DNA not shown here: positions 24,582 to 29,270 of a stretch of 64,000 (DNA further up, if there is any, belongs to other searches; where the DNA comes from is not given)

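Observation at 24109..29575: Translationally coupled 152-aa and 1462-aa proteins (plus a 112-aa ORF) with no recognisable domains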

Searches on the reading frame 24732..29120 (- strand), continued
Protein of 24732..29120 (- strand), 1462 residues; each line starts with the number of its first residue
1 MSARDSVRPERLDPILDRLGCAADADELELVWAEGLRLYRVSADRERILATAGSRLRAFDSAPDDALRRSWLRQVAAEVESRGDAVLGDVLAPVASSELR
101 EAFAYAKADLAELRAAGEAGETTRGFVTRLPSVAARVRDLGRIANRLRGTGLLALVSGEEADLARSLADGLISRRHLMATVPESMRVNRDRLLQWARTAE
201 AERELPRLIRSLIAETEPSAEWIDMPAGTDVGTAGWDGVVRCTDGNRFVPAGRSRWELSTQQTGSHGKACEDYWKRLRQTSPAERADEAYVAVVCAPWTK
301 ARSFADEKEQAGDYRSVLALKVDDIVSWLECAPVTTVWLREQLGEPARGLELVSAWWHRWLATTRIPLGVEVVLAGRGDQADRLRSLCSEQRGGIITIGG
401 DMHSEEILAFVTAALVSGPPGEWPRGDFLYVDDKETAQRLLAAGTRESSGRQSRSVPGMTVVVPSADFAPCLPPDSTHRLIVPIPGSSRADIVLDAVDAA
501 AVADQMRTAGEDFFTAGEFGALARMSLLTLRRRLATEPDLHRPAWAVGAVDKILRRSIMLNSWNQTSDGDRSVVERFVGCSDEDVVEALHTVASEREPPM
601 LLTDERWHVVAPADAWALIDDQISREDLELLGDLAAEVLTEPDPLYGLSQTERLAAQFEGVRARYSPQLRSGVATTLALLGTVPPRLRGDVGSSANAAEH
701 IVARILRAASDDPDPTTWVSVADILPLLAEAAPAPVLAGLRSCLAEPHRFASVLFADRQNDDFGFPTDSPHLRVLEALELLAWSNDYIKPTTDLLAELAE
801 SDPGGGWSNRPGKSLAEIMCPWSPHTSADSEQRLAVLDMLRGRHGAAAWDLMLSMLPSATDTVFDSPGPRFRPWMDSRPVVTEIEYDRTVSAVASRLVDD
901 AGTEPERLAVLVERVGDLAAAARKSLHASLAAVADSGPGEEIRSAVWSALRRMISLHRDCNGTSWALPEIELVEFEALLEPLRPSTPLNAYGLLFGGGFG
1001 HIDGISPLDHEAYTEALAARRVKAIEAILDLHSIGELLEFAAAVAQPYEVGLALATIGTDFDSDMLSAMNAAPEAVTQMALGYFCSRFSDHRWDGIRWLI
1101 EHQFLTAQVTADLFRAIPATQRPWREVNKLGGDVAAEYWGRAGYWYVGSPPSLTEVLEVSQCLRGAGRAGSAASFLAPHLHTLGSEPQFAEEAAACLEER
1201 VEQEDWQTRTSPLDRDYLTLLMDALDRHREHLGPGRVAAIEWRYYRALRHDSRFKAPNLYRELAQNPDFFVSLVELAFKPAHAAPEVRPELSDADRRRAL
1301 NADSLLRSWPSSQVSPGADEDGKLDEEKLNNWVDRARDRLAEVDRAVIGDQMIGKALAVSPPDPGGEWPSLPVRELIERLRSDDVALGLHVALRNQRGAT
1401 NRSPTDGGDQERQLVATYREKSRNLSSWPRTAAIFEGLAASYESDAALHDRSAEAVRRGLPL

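Call 35: find_related_loci(query=A1, collection=genome_contigs, flank=10000)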
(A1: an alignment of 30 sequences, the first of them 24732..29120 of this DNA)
Query A1 (1462 aa) in genome_contigs; peptide patterns used: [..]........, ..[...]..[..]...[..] (x = any residue, [..] = any of these).
104 stretches matched a pattern; 36 encode a relative of the query (tblastn E <= 1e-3); 35 distinct loci.
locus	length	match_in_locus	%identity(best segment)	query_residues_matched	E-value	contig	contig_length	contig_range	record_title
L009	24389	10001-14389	84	1-1462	0e+0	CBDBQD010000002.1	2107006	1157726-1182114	MAG: Acidimicrobiales bacterium isolate db1414f4-4500-4078-99cf-ff89edbfc6eb genome assembly, contig: contig_2, whole ge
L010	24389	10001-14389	84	1-1462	0e+0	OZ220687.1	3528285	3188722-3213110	MAG: Acidimicrobiales bacterium isolate 3e3f92a6-18ad-429f-812c-c77ddcffca8d genome assembly, chromosome: 1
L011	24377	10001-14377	52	1-1462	0e+0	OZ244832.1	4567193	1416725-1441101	MAG: Candidatus Aldehydirespirator sp. isolate 45bd059b-89eb-4db7-924e-096435c6defb genome assembly, chromosome: 1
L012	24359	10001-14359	49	10-1461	0e+0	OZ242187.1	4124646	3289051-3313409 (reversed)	MAG: Candidatus Aldehydirespiratoraceae bacterium isolate 61e8bfbb-40aa-4858-aaa5-c73b4985a48d genome assembly, chromoso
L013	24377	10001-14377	49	1-1461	0e+0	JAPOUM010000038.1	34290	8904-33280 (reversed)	MAG: Acidimicrobiaceae bacterium isolate CAR4_bin_4 NODE_342_length_34290_cov_22.9691, whole genome shotgun sequence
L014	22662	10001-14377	49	6-1461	0e+0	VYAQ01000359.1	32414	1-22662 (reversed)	MAG: Gemmatimonadetes bacterium isolate SB0672_bin_21 NODE_222_length_32414_cov_14.186841, whole genome shotgun sequence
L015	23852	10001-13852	52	171-1460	0e+0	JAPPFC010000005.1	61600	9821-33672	MAG: bacterium isolate RHO1_bin_21 NODE_1076_length_61600_cov_29.902120, whole genome shotgun sequence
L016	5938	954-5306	48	12-1461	0e+0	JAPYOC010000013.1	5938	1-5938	MAG: Candidatus Poriferisocius aerobius isolate m_cahh6 Seq13, whole genome shotgun sequence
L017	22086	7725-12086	50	10-1461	0e+0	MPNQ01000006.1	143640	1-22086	MAG: marine group bacterium Sva0996 bin134 NODE_168_length_143640_cov_18.7144_ID_335, whole genome shotgun sequence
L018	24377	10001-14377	48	1-1461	0e+0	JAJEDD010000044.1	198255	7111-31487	MAG: Acidimicrobiia bacterium isolate jk18xAbins.52 k141_15688, whole genome shotgun sequence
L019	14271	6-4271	48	45-1461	0e+0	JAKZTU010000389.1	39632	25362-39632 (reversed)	MAG: Acidimicrobiales bacterium isolate Langseth_MAG_00067 Langseth_MAG_00067_000000000389, whole genome shotgun sequenc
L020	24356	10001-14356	47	10-1460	0e+0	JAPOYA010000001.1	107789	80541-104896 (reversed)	MAG: Acidimicrobiaceae bacterium isolate COS4_bin_1 NODE_190_length_107789_cov_24.2823, whole genome shotgun sequence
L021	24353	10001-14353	47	5-1455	0e+0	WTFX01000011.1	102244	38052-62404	MAG: Microthrixaceae bacterium isolate CO36386bin_14 NODE_128_length_102244_cov_119.970447, whole genome shotgun sequenc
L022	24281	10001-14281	47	27-1462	0e+0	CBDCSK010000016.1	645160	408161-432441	MAG: Candidatus Aldehydirespirator sp. isolate 158ad01d-a0e1-4362-9a4e-647a92b6262f genome assembly, contig: contig_16,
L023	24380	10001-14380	50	6-1461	0e+0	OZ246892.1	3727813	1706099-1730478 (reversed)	MAG: Acidimicrobiales bacterium isolate 3c6b77ed-a9df-485c-af98-3e10d3554373 genome assembly, chromosome: 1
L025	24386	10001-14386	49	1-1462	0e+0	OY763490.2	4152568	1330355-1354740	MAG: Acidimicrobiales bacterium isolate e420a23f-e807-4b73-8760-6b68b197cd4b genome assembly, chromosome: 1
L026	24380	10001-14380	47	27-1462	0e+0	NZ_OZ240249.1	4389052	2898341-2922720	MAG: Candidatus Poriferisodalis sp. isolate 28e7fe26-1565-4c76-bd7c-ff92479b411d chromosome 1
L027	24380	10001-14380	48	1-1462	0e+0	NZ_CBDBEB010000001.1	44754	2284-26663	MAG: Candidatus Poriferisodalis sp. isolate 67ffa02b-fce9-41a2-8c8f-8bb7e9cfcd4a contig_1, whole genome shotgun sequence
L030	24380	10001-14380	47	27-1462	0e+0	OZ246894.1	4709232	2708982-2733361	MAG: Acidimicrobiales bacterium isolate 168846d3-da31-4246-9ed1-ce7448191819 genome assembly, chromosome: 1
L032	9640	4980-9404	46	12-1462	0e+0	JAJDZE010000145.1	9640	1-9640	MAG: Acidimicrobiia bacterium isolate jk18x40bins.18 k141_839684, whole genome shotgun sequence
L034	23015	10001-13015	46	275-1462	0e+0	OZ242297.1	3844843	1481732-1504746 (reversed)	MAG: Acidimicrobiales bacterium isolate 386d1096-d7b5-410a-b4ac-dc0bb20c483d genome assembly, chromosome: 1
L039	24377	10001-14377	52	1-1462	0e+0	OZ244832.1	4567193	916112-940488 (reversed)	MAG: Candidatus Aldehydirespirator sp. isolate 45bd059b-89eb-4db7-924e-096435c6defb genome assembly, chromosome: 1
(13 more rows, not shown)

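Call 54: find_encoding_contigs(protein=P0010, flank=10000, max_places=2)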
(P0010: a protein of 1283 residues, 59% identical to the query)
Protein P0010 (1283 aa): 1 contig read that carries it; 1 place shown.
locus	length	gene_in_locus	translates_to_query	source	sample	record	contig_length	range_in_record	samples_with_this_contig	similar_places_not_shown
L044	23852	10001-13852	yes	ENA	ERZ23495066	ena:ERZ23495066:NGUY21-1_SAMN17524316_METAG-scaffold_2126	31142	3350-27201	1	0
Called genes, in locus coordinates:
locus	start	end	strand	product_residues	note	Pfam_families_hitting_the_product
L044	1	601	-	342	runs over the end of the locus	PF00534:Glycos_transf_1 (weak), PF13692:Glyco_trans_1_4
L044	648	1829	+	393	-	PF22422:MGH1-like_GH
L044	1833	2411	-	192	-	PF13845:Septum_form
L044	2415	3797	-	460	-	PF04203:Sortase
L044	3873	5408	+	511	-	PF00501:AMP-binding, PF13193:AMP-binding_C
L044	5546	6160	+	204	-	-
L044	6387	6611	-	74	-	-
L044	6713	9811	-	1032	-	PF02384:N6_Mtase, PF20473:MmeI_Mtase (faint), PF01170:UPF0020 (faint), PF07669:Eco57I (weak)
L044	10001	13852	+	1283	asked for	-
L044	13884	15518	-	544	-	PF05681:Fumerase, PF05683:Fumerase_C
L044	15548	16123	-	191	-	-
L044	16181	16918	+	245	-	-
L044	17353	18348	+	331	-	PF09587:PGA_cap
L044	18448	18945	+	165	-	PF01613:Flavin_Reduct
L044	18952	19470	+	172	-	PF00132:Hexapep (weak), PF25087:GMPPB_C (faint), PF25084:LbH_EIF2B (weak)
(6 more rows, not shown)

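Call 55: find_encoding_contigs(protein=P0060, flank=10000, max_places=2)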
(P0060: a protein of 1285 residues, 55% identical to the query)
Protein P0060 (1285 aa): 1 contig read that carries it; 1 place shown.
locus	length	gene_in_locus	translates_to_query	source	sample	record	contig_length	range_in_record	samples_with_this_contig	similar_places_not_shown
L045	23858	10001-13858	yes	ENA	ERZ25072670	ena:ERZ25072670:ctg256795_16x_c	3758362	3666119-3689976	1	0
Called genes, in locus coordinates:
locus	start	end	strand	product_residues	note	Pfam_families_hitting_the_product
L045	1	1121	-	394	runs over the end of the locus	PF01571:GCV_T, PF08669:GCV_T_C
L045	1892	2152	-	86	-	-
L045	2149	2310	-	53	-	-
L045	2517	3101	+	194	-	-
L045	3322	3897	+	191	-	PF00746:Gram_pos_anchor (faint)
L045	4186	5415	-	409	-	PF13173:AAA_14, PF13635:DUF4143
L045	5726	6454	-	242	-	PF00355:Rieske, PF19112:VanA_C (weak)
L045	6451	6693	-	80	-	-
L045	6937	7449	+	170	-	PF00583:Acetyltransf_1, PF13508:Acetyltransf_7, PF13673:Acetyltransf_10 (weak)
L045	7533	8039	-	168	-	-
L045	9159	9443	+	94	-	-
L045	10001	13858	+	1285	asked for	-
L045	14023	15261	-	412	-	-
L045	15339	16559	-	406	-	PF00899:ThiF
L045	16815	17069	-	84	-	-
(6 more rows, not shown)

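Call 59: search_protein_families(library=pfam, proteins=[L012:14640-16190:-, L012:18720-21182:-, L012:7770-8987:-, L012:22559-24346:-, L012:1345-4236:-, L006:16301-17635:-, L021:6944-9322:+, L011:14609-16861:-, L018:5656-9450:-, L013:14466-15161:-], max_evalue=0.001)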
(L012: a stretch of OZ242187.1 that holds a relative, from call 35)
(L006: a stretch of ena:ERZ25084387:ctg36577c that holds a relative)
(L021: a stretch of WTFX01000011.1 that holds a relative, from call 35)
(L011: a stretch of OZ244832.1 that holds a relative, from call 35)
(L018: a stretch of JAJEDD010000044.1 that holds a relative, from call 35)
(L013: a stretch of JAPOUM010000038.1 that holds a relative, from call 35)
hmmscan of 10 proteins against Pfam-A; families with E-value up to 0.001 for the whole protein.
L012:14640-16190:- (516 aa): 1 family
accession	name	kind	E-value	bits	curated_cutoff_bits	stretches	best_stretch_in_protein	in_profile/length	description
PF06253.16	MTTB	-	5.5e-102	341.8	25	1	9-504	1-490/500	Trimethylamine methyltransferase (MTTB)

L012:18720-21182:- (820 aa): 9 families
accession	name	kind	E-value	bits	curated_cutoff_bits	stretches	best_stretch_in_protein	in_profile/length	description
PF01571.26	GCV_T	-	2.9e-83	279.5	25.6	1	432-702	1-254/255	Aminomethyltransferase folate-binding domain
PF01266.30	DAO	-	2.4e-72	244.8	27.9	1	17-372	2-353/353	FAD dependent oxidoreductase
PF16350.10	FAO_M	-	2.9e-15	56.6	27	1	377-430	3-56/56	FAD dependent oxidoreductase central domain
PF08669.17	GCV_T_C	-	3.7e-13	49.6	25.9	1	728-812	1-80/80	Glycine cleavage T-protein C-terminal barrel domain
PF00890.30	FAD_binding_2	-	7.2e-08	32.5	20.4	1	17-68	2-52/414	FAD binding domain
PF07992.20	Pyr_redox_2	-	5.7e-06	26.4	26.1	0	164-228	186-251/291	Pyridine nucleotide-disulphide oxidoreductase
PF13450.12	NAD_binding_8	-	9.7e-06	26.2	21.9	1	19-55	1-38/68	NAD(P)-binding Rossmann-like domain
PF13738.12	Pyr_redox_3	-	6.4e-05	22.8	30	0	18-49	1-32/305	Pyridine nucleotide-disulphide oxidoreductase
PF01134.28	GIDA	-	0.00032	20.3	22.1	0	183-219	117-154/391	Glucose inhibited division protein A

L012:7770-8987:- (405 aa): 8 families
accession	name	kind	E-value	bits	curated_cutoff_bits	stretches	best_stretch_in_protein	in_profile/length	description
PF07992.20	Pyr_redox_2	-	1.1e-59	202.6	26.1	1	5-306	2-291/291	Pyridine nucleotide-disulphide oxidoreductase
PF14759.12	Reductase_C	-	1e-19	71.3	25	1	328-403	1-75/85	Reductase C-terminal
PF00070.33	Pyr_redox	-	2.3e-18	66.9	22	1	152-232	1-82/82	Pyridine nucleotide-disulphide oxidoreductase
PF13450.12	NAD_binding_8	-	1.2e-07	32.3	21.9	0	155-184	1-30/68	NAD(P)-binding Rossmann-like domain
PF01266.30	DAO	-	2.7e-06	27.6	27.9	0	152-181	1-30/353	FAD dependent oxidoreductase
PF01262.27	AlaDh_PNT_C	-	0.00016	21.6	23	0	149-189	27-67/214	Alanine dehydrogenase/PNT, C-terminal domain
PF03486.20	HI0933_like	-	0.00027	20.9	50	0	152-190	2-40/244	HI0933-like protein Rossmann domain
PF01494.25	FAD_binding_3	-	0.00073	19.3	22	0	152-209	3-60/349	FAD binding domain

L012:22559-24346:- (595 aa): 2 families
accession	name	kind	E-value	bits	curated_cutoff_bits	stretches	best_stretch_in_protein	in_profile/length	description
PF02463.25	SMC_N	-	1.9e-25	90.1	40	1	283-579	131-218/220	RecF/RecN/SMC N terminal domain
PF13304.12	AAA_21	-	2.5e-06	28.2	27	1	485-559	225-299/304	AAA domain, putative AbiEii toxin, Type IV TA system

L012:1345-4236:- (963 aa): 2 families
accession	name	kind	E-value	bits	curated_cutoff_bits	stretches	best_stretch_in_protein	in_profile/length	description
PF22590.2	Cas3-like_C_2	-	4.4e-16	59.5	27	1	328-432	5-104/106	CRISPR-associated nuclease/helicase Cas3, C-terminal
PF18019.7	Cas3_HD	-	1e-07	32.7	23.1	1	775-886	39-131/207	Cas3, HD domain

L006:16301-17635:- (444 aa): 0 families

L021:6944-9322:+ (792 aa): 1 family
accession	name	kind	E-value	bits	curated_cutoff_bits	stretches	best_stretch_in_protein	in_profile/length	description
PF03176.21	MMPL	-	2.2e-67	227.8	20.5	2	42-336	2-306/333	MMPL family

L011:14609-16861:- (750 aa): 6 families
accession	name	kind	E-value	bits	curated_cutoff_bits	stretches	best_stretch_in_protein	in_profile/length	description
PF00270.35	DEAD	-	2.8e-25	89.4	26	1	31-180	2-165/167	DEAD/DEAH box helicase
PF08148.17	DSHCT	-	1.3e-24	87.4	22.7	1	575-736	3-170/172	DSHCT (NUC185) domain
PF04851.21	ResIII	-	1e-11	45.5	22.5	1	29-176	4-162/164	Type III restriction enzyme, res subunit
PF22527.2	DEXQc_Suv3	-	7.6e-10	39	27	1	48-177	18-135/154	DEXQ-box helicase domain of Suv3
PF00271.37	Helicase_C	-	2.2e-08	34.7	23.5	1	399-478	39-110/110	Helicase conserved C-terminal domain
PF13401.12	AAA_22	-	3.8e-05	24.5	27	1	44-159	6-104/130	AAA domain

L018:5656-9450:- (1264 aa): 0 families

L013:14466-15161:- (231 aa): 0 families

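Call 60: search_protein_representatives(protein=window:24954-28553:-)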
Query: 1200 residues. Proteins with E-value up to 0.001 (for the whole library): 5698; up to 1e-10: 4172; up to 1e-30: 2377. The best 150 are listed.
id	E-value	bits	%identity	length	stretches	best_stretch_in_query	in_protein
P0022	0.0e+00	1285.7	54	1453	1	1-1200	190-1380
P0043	0.0e+00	1265.0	52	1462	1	1-1199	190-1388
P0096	0.0e+00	1260.8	52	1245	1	23-1199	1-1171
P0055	0.0e+00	1185.2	48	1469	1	1-1194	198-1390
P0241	4.9e-277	938.7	42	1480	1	1-1200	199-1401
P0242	1.3e-254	864.4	47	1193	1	3-930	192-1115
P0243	1.9e-234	797.6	40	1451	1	1-1199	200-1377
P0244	2.1e-226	770.9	45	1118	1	1-925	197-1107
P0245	3.5e-224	763.6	39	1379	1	1-1199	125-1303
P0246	1.8e-219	748.0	39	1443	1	1-1199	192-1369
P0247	2.6e-219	747.5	53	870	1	1-670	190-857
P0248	1.3e-217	741.8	38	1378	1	1-1199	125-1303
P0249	8.2e-207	706.1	37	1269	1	1-1200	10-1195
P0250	2.0e-199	681.6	37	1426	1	12-1199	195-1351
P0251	2.1e-188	645.1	37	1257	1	2-1199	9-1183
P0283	5.9e-154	531.0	32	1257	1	7-1200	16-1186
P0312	6.8e-134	464.5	33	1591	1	3-1200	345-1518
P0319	7.1e-131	454.5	30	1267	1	3-1200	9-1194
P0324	1.5e-129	450.2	31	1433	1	3-1200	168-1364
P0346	1.1e-124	434.1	28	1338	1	3-1197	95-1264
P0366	1.5e-122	427.0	28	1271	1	5-1196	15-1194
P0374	4.1e-121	422.2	27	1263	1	4-1196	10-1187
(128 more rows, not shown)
